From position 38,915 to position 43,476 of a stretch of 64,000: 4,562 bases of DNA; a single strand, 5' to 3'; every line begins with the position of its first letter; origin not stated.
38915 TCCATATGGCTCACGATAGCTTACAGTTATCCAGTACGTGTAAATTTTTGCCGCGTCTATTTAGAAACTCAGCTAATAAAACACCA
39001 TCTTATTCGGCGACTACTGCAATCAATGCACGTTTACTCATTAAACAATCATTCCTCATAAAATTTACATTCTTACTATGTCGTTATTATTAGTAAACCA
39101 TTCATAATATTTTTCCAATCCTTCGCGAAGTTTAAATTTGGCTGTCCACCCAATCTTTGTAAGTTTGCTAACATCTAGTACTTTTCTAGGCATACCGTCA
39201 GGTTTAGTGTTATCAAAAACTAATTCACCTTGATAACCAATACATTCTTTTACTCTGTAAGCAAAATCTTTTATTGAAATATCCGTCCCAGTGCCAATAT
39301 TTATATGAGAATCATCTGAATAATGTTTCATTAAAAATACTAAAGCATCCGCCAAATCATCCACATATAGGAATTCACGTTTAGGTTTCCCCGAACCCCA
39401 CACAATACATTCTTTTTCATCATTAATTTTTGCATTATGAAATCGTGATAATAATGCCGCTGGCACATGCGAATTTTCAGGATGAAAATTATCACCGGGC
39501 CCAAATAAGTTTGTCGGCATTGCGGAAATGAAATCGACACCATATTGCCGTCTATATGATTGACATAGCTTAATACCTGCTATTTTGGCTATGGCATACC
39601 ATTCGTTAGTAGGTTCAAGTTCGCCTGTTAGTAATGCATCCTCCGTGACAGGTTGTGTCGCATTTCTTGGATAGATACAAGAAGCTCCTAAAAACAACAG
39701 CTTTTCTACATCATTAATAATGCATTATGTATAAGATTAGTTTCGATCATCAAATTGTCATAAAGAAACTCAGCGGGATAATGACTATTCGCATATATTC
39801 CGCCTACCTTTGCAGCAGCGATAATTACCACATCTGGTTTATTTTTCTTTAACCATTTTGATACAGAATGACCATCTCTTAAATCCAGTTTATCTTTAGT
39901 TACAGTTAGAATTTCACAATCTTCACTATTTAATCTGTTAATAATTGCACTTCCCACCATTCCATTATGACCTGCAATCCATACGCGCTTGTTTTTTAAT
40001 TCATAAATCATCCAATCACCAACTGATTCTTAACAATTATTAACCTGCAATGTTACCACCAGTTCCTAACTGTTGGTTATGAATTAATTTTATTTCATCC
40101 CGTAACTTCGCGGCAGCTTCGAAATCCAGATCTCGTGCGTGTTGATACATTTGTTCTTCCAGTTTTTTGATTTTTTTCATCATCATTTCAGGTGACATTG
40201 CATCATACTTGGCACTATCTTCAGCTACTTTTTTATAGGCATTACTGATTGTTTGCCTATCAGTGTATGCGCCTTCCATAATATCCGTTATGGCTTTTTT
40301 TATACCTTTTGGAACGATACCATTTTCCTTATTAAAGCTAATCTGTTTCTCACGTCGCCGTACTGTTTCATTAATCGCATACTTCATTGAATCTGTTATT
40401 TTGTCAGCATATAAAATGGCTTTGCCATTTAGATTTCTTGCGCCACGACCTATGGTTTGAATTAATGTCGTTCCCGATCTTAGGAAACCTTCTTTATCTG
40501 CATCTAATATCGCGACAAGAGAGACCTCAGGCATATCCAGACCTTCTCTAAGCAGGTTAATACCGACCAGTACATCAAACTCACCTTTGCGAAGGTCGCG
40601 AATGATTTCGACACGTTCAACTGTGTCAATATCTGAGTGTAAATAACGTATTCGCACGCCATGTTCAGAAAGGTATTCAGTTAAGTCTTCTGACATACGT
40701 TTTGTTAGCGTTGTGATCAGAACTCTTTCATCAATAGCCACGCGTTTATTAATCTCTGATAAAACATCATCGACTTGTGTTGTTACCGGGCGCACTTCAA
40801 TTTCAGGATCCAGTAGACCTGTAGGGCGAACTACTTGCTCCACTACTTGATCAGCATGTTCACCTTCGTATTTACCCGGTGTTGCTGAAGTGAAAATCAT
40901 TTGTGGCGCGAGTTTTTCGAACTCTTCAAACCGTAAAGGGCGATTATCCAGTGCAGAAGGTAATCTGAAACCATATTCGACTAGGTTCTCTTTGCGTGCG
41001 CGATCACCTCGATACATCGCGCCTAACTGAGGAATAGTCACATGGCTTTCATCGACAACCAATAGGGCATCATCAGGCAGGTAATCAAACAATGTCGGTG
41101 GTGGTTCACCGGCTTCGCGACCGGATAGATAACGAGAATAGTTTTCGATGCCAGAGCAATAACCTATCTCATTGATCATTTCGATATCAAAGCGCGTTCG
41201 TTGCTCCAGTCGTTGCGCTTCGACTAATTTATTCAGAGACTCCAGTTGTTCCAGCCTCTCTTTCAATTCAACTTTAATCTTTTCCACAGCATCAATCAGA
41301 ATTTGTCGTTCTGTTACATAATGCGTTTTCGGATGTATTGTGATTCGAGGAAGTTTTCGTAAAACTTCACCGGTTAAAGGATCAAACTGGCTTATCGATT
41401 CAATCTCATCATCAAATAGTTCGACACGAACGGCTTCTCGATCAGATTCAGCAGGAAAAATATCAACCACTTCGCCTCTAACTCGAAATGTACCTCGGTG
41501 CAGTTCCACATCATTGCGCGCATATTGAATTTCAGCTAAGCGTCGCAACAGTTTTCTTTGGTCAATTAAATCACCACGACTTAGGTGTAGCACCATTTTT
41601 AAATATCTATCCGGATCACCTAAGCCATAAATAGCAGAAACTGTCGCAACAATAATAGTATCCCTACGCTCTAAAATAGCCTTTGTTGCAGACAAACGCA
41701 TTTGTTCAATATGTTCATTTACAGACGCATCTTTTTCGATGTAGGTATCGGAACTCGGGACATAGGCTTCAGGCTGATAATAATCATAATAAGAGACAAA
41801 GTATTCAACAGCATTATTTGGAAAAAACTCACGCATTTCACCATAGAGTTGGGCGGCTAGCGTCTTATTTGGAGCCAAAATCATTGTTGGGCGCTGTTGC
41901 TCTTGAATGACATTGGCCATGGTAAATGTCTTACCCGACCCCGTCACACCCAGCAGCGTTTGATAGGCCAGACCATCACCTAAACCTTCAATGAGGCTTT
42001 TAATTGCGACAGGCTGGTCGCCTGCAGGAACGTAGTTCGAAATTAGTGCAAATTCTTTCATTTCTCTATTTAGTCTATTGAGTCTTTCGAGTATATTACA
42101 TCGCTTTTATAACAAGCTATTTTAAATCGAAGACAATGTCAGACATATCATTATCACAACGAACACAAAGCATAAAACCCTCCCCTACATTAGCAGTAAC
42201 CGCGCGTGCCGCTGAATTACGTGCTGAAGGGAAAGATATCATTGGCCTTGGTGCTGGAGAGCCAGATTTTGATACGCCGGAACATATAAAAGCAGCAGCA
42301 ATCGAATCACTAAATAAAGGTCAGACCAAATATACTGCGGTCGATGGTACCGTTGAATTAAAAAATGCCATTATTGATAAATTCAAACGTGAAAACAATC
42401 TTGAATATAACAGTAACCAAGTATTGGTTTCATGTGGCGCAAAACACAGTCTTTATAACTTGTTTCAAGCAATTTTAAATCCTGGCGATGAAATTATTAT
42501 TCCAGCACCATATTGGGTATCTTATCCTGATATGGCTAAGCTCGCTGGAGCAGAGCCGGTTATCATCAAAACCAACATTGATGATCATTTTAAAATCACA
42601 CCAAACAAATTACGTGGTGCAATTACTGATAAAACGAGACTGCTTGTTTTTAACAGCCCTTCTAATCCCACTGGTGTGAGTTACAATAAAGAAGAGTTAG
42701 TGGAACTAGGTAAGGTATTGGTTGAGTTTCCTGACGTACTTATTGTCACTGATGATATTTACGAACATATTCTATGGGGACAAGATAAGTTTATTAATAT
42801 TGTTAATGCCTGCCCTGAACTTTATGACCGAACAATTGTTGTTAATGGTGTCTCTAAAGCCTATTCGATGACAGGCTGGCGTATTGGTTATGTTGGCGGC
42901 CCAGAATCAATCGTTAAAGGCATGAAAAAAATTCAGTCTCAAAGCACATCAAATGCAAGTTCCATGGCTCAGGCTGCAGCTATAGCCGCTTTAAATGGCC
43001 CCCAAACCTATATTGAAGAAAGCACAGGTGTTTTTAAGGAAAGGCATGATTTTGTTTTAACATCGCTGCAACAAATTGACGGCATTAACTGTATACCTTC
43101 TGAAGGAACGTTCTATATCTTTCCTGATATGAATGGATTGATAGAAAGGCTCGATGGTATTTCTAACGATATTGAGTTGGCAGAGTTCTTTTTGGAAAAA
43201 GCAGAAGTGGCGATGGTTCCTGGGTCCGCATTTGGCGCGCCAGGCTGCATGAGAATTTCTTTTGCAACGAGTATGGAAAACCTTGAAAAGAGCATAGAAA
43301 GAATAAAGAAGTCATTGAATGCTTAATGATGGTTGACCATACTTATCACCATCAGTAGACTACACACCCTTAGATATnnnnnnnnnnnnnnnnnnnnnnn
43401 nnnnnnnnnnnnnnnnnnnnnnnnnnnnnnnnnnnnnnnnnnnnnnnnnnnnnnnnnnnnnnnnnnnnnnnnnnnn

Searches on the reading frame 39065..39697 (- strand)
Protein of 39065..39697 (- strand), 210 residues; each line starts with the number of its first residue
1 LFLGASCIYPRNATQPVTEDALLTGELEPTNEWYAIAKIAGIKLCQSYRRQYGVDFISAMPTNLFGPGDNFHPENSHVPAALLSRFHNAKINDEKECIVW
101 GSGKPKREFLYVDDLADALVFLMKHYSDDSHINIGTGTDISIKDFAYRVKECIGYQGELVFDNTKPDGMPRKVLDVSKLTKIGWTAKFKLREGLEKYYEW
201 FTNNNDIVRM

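Call 15: search_protein_families(library=pfam, proteins=[window:39065-39697:-], max_evalue=0.00001)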
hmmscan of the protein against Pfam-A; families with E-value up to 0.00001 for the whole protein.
window:39065-39697:- (210 aa): 2 families
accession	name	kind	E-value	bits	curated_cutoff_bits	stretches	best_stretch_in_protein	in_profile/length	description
PF01370.27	Epimerase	-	1.1e-36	126.9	20.9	1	2-135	112-240/240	NAD dependent epimerase/dehydratase family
PF16363.11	GDP_Man_Dehyd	-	2.3e-13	50.7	27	1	25-195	145-330/332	GDP-mannose 4,6 dehydratase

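Call 58: search_protein_families(library=ncbifam, proteins=[window:39065-39697:-], max_evalue=0.00001)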
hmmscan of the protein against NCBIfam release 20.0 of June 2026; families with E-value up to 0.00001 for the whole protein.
window:39065-39697:- (210 aa): 6 families
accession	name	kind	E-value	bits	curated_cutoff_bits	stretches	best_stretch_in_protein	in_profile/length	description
NF047922.1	GDPFucSynFcl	equivalog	1.9e-106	356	500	1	1-206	101-306/308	GDP-L-fucose synthase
TIGR01181.1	dTDP_gluc_dehyt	equivalog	6e-18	65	365.1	1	26-209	144-319/321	dTDP-glucose 4,6-dehydratase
TIGR04180.1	EDH_00030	hypoth_equivalog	2.2e-11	43.4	475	1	8-165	124-268/297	NAD-dependent 4,6-dehydratase LegB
NF007490.0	PRK10084.1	subfamily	1.5e-08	34.1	649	1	33-208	166-341/361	dTDP-glucose 4,6-dehydratase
TIGR01179.1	galE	equivalog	7.8e-08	31.5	262.3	1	81-205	194-329/332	UDP-glucose 4-epimerase GalE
NF007582.0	PRK10217.1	equivalog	1.9e-07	30.5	698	1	32-206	158-336/355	dTDP-glucose 4,6-dehydratase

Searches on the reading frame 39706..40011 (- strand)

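Call 15: search_protein_families(library=pfam, proteins=[window:39706-40011:-], max_evalue=0.00001)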
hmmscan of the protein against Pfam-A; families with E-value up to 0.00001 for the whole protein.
window:39706-40011:- (101 aa): 2 families
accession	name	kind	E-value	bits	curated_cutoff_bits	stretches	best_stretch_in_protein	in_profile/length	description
PF01370.27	Epimerase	-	2.7e-17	63.4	20.9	1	11-97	2-102/240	NAD dependent epimerase/dehydratase family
PF04321.23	RmlD_sub_bind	-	2.1e-10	40.6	27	1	9-67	2-60/287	RmlD substrate binding domain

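Call 58: search_protein_families(library=ncbifam, proteins=[window:39706-40011:-], max_evalue=0.00001)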
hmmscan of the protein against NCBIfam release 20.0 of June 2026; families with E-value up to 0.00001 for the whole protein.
window:39706-40011:- (101 aa): 2 families
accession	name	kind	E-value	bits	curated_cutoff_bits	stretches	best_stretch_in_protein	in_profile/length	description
NF047922.1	GDPFucSynFcl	equivalog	8.4e-39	133.8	500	1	6-97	1-92/308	GDP-L-fucose synthase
TIGR01214.1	rmlD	equivalog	4.6e-10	39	224.05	1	9-68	1-60/285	dTDP-4-dehydrorhamnose reductase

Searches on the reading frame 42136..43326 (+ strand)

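Call 9: search_protein_families(library=ncbifam, proteins=[window:42136-43326:+])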
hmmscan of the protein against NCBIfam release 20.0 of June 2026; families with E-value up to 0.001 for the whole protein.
window:42136-43326:+ (396 aa): 75 families (the best 25 are shown)
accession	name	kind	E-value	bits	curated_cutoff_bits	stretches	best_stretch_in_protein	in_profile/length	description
NF004769.0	PRK06107.1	equivalog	1.6e-147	491.5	617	1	1-395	1-399/402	aspartate transaminase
NF041091.1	asp_aminotase_Arch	equivalog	3.1e-117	391.6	550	1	8-394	2-375/376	aspartate aminotransferase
NF005816.0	PRK07682.1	equivalog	1.3e-89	300.6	620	1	3-394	3-383/390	aminotransferase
NF005817.0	PRK07683.1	equivalog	2.2e-89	299.8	575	1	25-394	20-381/387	aminotransferase A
NF004975.0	PRK06348.1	equivalog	6.4e-87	292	549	1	21-392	17-381/384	pyridoxal phosphate-dependent aminotransferase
NF041364.1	GntC_guanitoxin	equivalog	5.1e-83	278.9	415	1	37-392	2-355/356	guanitoxin biosynthesis PLP-dependent (S)-gamma-hydroxy-L-arginine cyclodehydratase GntC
NF006229.0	PRK08361.1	equivalog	6.8e-81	272.2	624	1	31-395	31-389/391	aspartate aminotransferase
NF005588.0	PRK07309.1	equivalog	2.3e-79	267.1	576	1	33-394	30-386/391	pyridoxal phosphate-dependent aminotransferase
NF004770.0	PRK06108.1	subfamily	1.7e-74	251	422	1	27-395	30-393/396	pyridoxal phosphate-dependent aminotransferase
NF006230.0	PRK08363.1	equivalog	1.5e-70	238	534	1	7-393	5-391/398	alanine aminotransferase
NF005601.0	PRK07337.1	equivalog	5e-70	236.6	496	1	4-394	6-392/394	pyridoxal phosphate-dependent aminotransferase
NF006514.0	PRK08960.1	equivalog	3.3e-69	233.6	554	1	5-395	4-386/388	pyridoxal phosphate-dependent aminotransferase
NF005855.0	PRK07777.1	equivalog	1.2e-67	229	553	1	29-392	24-386/391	pyridoxal phosphate-dependent aminotransferase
NF006756.0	PRK09276.1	subfamily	1.5e-67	228.2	507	1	5-392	3-384/387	LL-diaminopimelate aminotransferase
NF005744.0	PRK07568.1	subfamily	8.8e-66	222.3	389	1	5-395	2-391/398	pyridoxal phosphate-dependent aminotransferase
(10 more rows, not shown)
